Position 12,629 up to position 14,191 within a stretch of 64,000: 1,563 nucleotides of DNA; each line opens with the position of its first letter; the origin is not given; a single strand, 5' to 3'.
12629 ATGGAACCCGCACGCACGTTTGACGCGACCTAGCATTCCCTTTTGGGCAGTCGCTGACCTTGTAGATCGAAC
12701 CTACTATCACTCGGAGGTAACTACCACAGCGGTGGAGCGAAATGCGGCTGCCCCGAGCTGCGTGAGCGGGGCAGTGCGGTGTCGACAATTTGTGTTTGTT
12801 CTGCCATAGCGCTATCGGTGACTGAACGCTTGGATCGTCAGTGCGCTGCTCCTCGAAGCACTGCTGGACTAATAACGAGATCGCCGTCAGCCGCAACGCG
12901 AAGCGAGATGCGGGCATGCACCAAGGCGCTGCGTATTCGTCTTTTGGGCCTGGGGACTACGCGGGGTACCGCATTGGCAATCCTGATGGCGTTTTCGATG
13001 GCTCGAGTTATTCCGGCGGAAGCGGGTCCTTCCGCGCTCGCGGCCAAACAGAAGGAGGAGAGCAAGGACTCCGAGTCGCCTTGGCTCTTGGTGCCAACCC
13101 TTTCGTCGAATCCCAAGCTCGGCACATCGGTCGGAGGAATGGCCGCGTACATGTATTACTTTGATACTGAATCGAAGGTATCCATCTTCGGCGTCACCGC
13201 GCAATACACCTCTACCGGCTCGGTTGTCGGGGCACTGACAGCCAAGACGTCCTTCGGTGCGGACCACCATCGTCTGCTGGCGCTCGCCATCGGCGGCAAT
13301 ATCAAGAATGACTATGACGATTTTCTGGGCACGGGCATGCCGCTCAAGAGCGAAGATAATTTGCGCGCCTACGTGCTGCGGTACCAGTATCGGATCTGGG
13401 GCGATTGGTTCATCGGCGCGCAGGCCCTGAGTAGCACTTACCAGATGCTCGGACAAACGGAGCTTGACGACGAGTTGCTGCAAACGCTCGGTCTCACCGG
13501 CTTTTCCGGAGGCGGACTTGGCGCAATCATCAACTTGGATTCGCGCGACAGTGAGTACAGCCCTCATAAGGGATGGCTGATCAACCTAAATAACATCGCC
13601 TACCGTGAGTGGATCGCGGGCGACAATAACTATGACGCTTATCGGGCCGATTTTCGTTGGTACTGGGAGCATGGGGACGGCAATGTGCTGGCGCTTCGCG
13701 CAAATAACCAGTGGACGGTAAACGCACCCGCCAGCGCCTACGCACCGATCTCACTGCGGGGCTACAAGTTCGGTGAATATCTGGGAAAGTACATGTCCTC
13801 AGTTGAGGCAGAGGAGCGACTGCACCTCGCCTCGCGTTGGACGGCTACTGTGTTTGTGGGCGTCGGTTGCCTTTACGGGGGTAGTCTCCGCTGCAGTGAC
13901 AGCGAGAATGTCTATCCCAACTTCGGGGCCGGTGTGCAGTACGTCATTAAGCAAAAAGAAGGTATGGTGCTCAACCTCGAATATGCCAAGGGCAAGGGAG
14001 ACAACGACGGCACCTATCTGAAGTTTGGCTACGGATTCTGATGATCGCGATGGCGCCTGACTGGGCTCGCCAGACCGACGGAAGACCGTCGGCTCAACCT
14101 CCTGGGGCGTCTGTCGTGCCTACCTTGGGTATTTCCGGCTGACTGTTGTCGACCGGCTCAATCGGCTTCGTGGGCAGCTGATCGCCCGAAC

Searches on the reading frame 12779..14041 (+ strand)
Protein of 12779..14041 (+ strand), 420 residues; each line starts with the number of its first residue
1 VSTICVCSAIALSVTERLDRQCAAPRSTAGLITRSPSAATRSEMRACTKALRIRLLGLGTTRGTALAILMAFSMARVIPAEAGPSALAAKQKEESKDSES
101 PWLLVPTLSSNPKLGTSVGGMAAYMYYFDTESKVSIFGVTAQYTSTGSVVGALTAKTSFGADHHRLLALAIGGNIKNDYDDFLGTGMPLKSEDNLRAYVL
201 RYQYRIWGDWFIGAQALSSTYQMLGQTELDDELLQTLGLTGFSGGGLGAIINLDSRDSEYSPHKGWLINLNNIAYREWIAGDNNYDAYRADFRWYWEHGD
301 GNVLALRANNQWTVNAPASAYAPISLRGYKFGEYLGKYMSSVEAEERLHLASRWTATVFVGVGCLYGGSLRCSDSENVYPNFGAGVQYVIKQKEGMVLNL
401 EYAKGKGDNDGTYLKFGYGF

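Call 8: search_protein_families(library=pfam, max_evalue=0.01, proteins=[window:12779-14041:+])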
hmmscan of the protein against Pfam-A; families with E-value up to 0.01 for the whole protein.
window:12779-14041:+ (420 aa): 1 family
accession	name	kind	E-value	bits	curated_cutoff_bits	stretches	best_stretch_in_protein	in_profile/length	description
PF01103.29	Omp85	-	6.1e-06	26.4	24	1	251-416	121-317/325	Omp85 superfamily domain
